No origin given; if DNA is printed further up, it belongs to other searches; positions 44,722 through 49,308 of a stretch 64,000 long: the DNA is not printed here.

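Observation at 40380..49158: AT-rich three-gene island: nuclease-dead giant methyltransferase + HKD nuclease + HKD-SNF2 translocase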

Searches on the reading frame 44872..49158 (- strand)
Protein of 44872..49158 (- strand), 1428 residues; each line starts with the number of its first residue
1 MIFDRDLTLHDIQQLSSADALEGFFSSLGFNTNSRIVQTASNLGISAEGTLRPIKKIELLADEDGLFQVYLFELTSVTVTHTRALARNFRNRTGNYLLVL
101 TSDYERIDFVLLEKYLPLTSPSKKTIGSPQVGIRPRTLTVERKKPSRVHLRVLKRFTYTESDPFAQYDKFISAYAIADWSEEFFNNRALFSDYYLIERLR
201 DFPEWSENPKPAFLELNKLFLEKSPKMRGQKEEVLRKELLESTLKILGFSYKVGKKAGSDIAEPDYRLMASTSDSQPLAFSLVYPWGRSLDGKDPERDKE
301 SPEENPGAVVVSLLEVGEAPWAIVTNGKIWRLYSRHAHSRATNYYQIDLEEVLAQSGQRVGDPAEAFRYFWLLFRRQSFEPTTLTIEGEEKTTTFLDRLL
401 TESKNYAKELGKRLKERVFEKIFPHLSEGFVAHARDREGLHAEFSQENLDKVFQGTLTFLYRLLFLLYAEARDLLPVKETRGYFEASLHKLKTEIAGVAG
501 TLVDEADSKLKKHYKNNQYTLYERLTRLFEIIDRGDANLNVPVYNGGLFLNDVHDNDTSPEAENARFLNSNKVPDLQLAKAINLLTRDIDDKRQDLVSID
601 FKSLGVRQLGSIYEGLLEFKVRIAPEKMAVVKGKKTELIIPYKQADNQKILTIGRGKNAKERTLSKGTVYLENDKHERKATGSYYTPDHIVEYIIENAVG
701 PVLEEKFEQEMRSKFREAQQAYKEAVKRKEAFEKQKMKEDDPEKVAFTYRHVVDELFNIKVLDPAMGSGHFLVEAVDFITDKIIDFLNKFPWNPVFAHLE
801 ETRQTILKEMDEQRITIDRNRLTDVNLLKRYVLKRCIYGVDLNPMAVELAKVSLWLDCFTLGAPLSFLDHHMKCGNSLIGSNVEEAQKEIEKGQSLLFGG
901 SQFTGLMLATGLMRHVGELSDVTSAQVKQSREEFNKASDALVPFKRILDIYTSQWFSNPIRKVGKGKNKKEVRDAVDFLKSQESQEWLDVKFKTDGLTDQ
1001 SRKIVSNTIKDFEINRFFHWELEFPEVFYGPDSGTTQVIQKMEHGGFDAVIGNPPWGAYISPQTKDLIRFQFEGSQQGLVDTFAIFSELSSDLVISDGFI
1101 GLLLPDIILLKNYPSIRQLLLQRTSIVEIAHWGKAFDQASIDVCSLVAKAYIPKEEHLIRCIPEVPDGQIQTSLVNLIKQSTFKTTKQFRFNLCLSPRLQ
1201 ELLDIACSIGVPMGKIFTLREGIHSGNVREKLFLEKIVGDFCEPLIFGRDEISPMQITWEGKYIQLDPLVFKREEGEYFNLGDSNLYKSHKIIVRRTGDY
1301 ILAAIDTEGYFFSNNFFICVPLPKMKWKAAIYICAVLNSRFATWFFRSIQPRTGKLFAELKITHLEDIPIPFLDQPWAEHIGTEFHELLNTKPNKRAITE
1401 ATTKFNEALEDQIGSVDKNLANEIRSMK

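Call 7: search_protein_families(library=pfam, proteins=[window:44872-49158:-], max_evalue=0.01)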
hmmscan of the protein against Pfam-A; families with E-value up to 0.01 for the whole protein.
window:44872-49158:- (1428 aa): 5 families
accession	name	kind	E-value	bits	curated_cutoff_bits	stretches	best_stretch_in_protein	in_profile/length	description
PF12950.13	TaqI_C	-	2.7e-23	82.9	26.5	1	1244-1370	2-118/118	TaqI-like C-terminal specificity domain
PF07669.17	Eco57I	-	4.7e-23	82.6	25.3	1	836-1133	2-166/171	Eco57I restriction-modification methylase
PF02384.22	N6_Mtase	-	1.3e-08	35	20.4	0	742-790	31-72/311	N-6 DNA Methylase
PF20473.4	MmeI_Mtase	-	2e-05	24.3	27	1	749-857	11-85/259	MmeI, DNA-methyltransferase domain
PF20465.4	MmeI_hel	-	0.00019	22.6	27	0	458-493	5-37/75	MmeI, helicase spacer domain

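Call 8: search_protein_families(library=padloc, proteins=[window:44872-49158:-], max_evalue=0.01)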
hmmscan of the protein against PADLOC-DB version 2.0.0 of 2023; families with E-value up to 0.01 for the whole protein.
window:44872-49158:- (1428 aa): 52 families (the best 25 are shown)
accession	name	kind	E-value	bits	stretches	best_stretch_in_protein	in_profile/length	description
PDLC02643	DrmMI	-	1.6e-86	289.3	3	754-1108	597-936/1347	DrmMI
PDLC03613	REase_MTase_IIG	-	2.4e-67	225.5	2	754-1057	493-759/1250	Type IIG restriction enzyme-methyltransferase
PDLC03620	REase_MTase_IIG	-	4.1e-66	221.4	1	396-1056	309-864/1378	Type IIG restriction enzyme-methyltransferase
PDLC02638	DrmMI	-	1.2e-61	207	3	753-1056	594-881/935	DrmMI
PDLC03622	REase_MTase_IIG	-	1.1e-37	127.1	3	754-883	510-646/1524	Type IIG restriction enzyme-methyltransferase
PDLC03618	REase_MTase_IIG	-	5.5e-37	124.6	2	754-1057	590-876/1429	Type IIG restriction enzyme-methyltransferase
PDLC03348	MTase_II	-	5.4e-33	112.5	1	1036-1389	336-675/727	Type II methyltransferase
PDLC02645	DrmMI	-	1.9e-32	110.3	2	753-885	589-717/772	DrmMI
PDLC03612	REase_MTase_IIG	-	1.1e-31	107.9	3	681-858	447-617/1247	Type IIG restriction enzyme-methyltransferase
PDLC02644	DrmMI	-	6.7e-31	105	1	754-1056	106-391/988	DrmMI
PDLC03614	REase_MTase_IIG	-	3e-28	96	2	455-883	310-683/1584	Type IIG restriction enzyme-methyltransferase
PDLC02639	DrmMI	-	4.5e-23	79.4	1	752-881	280-387/803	DrmMI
PDLC03604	REase_MTase_IIG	-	1.6e-22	77.4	3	753-890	384-513/1011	Type IIG restriction enzyme-methyltransferase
PDLC03611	REase_MTase_IIG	-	7.1e-21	71.4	2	754-881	548-654/1532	Type IIG restriction enzyme-methyltransferase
PDLC02521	PglX|PglXI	-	7.9e-21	71.7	2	680-779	243-329/1174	PglX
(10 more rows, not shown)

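Call 9: search_protein_families(library=ncbifam, proteins=[window:44872-49158:-], max_evalue=0.01)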
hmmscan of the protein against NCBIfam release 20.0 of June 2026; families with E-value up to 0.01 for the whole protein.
window:44872-49158:- (1428 aa): 6 families
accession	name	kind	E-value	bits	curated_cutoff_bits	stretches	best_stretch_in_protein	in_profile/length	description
NF033452.1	BREX_1_MTaseX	exception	2.8e-24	85.1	500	1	685-1151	254-613/1210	BREX-1 system adenine-specific DNA-methyltransferase PglX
NF033455.1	BREX_6_MTaseX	exception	6.6e-13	47.1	900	2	751-857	322-399/1319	BREX-6 system adenine-specific DNA-methyltransferase PglX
NF047738.1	antiphage_MADS2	equivalog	1.3e-05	23.7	720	0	742-801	316-375/654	methylation-associated defense system DNA methyltransferase MAD2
NF033451.1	BREX_2_MTaseX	equivalog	1.5e-05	23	400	1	663-779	177-245/1185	BREX-2 system adenine-specific DNA-methyltransferase PglX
TIGR02987.1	met_A_Alw26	exception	3.9e-05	22.6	353.5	0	757-801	31-73/523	Alw26I/Eco31I/Esp3I family type II restriction adenine-specific DNA-methyltransferase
NF033454.1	BREX_5_MTaseX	exception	0.0001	20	900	1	681-779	222-323/1404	BREX-5 system adenine-specific DNA-methyltransferase PglX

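Call 12: search_solved_structures(query=window:44872-49158:-, max_evalue=0.01, show_alignments=0)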
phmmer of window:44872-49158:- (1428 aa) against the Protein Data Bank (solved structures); distinct sequences matched with E-value up to 0.01: 3.
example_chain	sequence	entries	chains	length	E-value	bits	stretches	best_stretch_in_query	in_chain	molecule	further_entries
8c45_A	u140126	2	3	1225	1.3e-08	36.3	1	1047-1172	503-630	site-specific DNA-methyltransferase (adenine-specific)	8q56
9ewz_C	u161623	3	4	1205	1.7e-08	35.9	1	1047-1157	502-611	Adenine-specific methyltransferase BrxX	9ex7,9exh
8zek_A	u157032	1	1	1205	1.7e-08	35.9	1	1047-1157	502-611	site-specific DNA-methyltransferase (adenine-specific)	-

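Call 45: find_homologous_proteins(query=window:44872-49158:-)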
Query window:44872-49158:- (1428 aa): 1486 proteins with E <= 0.001 among 8000 candidates; the best 120 are listed.
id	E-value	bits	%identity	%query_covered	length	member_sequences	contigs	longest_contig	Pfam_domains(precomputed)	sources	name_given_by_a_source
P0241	0.0e+0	1879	59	100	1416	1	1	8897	PF02384.23,PF07669.18,PF12950.14,PF20473.5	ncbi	-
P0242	0.0e+0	1824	70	79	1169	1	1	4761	PF02384.23,PF07669.18,PF12950.14,PF20473.5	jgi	-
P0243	0.0e+0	1733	56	100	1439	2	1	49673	PF02384.23,PF07669.18,PF12950.14,PF20473.5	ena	-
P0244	0.0e+0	1717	55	99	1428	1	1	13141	PF02384.23,PF07669.18,PF12950.14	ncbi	-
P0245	0.0e+0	1668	56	96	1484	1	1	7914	PF02384.23,PF07669.18,PF12950.14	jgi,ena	-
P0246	0.0e+0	1658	58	94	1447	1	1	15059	PF02384.23,PF07669.18,PF12950.14,PF20473.5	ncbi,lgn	-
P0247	0.0e+0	1654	58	94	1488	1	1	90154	PF02384.23,PF07669.18,PF12950.14,PF20473.5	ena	-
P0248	0.0e+0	1653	57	96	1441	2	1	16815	PF02384.23,PF07669.18,PF12950.14,PF20473.5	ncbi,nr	ncbi:MAG: BREX-1 system adenine-specific DNA-methyltransferase PglX [Nitrospinota bacterium]|nr:BREX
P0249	0.0e+0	1644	55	96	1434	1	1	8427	PF02384.23,PF07669.18,PF12950.14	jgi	jgi:hypothetical protein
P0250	0.0e+0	1639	55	100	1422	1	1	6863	PF02384.23,PF07669.18,PF12950.14,PF20473.5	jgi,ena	-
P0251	0.0e+0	1570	60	81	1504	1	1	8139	PF02384.23,PF07669.18,PF20473.5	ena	-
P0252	0.0e+0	1562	54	94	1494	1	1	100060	PF02384.23,PF07669.18,PF20473.5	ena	-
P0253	0.0e+0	1550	61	79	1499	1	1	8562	PF02384.23,PF07669.18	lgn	-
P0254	0.0e+0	1539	61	79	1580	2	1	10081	PF02384.23,PF07669.18,PF12950.14,PF20473.5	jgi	jgi:hypothetical protein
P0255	0.0e+0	1534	51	100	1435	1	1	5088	PF02384.23,PF07669.18,PF12950.14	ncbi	-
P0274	0.0e+0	1489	50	99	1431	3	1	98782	PF02384.23,PF07669.18,PF12950.14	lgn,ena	-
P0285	0.0e+0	1468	50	99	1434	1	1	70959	PF02384.23,PF07669.18,PF12950.14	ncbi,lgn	-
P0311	0.0e+0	1428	52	94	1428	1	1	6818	PF02384.23,PF07669.18,PF12950.14,PF20473.5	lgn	-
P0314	0.0e+0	1424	59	79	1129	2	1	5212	PF02384.23,PF07669.18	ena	-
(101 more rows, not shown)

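Call 50: list_cluster_members(proteins=[P0001, P0122, window:44872-49158:-, window:39924-40265:-])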
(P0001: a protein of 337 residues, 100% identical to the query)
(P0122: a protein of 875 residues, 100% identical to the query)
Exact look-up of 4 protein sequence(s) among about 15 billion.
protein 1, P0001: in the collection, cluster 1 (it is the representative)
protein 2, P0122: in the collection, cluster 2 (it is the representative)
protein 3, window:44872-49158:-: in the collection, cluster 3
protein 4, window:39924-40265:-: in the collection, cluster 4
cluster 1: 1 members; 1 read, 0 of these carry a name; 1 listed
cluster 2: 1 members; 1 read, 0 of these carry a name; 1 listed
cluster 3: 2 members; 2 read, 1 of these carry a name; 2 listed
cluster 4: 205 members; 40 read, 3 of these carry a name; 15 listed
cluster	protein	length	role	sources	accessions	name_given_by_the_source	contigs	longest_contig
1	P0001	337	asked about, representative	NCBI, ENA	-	-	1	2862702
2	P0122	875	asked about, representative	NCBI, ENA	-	-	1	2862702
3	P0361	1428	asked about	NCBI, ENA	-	-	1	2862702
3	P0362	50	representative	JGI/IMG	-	hypothetical protein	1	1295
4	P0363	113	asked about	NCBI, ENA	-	-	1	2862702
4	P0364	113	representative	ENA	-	-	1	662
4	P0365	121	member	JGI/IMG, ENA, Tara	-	arsenate reductase | strand:- start:1863 stop:2228 length:366 start_codon:yes stop_codon:yes gene_type:complete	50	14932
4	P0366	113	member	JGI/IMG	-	arsenate reductase (glutaredoxin)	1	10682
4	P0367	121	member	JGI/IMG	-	arsenate reductase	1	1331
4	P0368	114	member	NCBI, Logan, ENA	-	-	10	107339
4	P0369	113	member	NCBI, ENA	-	-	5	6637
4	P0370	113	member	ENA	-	-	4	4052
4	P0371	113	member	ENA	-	-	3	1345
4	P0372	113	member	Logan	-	-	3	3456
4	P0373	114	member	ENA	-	-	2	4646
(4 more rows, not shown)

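Call 85: find_encoding_contigs(protein=P0243, flank=7000, max_places=1)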
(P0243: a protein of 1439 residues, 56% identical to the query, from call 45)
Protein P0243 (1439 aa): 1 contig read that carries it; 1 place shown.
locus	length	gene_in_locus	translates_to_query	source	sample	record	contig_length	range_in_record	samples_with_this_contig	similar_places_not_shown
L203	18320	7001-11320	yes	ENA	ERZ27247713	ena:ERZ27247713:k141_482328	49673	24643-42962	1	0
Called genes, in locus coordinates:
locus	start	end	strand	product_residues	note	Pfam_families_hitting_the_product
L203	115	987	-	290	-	PF03009:GDPD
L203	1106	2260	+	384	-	PF13784:Fic_N, PF02661:Fic, PF11972:HTH_13 (weak)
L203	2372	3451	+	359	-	PF01208:URO-D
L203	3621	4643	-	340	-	PF17957:Big_7, PF07833:Cu_amine_oxidN1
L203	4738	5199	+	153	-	PF01668:SmpB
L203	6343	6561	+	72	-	-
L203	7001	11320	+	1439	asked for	PF02384:N6_Mtase (faint), PF20473:MmeI_Mtase (faint), PF07669:Eco57I, PF12950:TaqI_C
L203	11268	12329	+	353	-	-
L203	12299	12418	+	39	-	-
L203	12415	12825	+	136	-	PF12358:DUF3644, PF18740:EC042_2821 (weak)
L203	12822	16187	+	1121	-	PF00176:SNF2-rel_dom (faint), PF04851:ResIII (faint), PF00271:Helicase_C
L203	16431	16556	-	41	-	-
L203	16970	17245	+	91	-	PF03814:KdpA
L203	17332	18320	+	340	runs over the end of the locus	PF00122:E1-E2_ATPase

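Call 86: find_encoding_contigs(protein=P0285, flank=7000, max_places=1)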
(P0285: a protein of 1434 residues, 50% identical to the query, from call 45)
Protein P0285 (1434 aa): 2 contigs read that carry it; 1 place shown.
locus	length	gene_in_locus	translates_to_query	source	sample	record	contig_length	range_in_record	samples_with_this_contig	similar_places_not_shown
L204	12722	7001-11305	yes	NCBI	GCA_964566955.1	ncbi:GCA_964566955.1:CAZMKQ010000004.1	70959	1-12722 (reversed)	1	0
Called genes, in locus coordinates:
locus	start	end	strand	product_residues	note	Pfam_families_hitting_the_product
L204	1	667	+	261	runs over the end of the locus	PF00903:Glyoxalase (weak), PF18029:Glyoxalase_6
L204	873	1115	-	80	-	PF04014:MazE_antitoxin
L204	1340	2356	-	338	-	PF00294:PfkB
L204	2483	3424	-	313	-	PF00294:PfkB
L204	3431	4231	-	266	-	PF03437:BtpA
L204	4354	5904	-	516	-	PF12323:HTH_OrfB_IS605 (weak), PF01385:OrfB_IS605, PF07282:Cas12f1-like_TNB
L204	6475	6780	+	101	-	PF14384:BrnA_antitoxin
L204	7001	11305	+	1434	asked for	PF02384:N6_Mtase (faint), PF07669:Eco57I, PF12950:TaqI_C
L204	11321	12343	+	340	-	-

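Call 87: find_encoding_contigs(protein=P0274, flank=7000, max_places=1)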
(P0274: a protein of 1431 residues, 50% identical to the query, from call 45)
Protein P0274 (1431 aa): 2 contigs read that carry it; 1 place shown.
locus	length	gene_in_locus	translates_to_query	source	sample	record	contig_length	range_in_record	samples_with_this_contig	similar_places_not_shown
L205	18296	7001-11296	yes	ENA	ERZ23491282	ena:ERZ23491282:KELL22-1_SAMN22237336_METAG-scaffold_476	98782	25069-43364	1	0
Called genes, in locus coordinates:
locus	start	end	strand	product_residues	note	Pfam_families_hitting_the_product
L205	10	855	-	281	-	PF00528:BPD_transp_1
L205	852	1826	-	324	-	PF00528:BPD_transp_1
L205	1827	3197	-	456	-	PF01547:SBP_bac_1, PF13416:SBP_bac_8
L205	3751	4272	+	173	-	PF00994:MoCF_biosynth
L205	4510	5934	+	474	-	-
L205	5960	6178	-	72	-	-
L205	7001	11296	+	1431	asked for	PF02384:N6_Mtase (faint), PF07669:Eco57I, PF12950:TaqI_C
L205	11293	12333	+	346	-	-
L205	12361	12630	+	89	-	PF16277:DUF4926 (weak)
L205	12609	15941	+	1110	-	PF13091:PLDc_2 (weak), PF04851:ResIII (faint), PF00176:SNF2-rel_dom (faint), PF00271:Helicase_C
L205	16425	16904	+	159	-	-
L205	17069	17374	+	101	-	-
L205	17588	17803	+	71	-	-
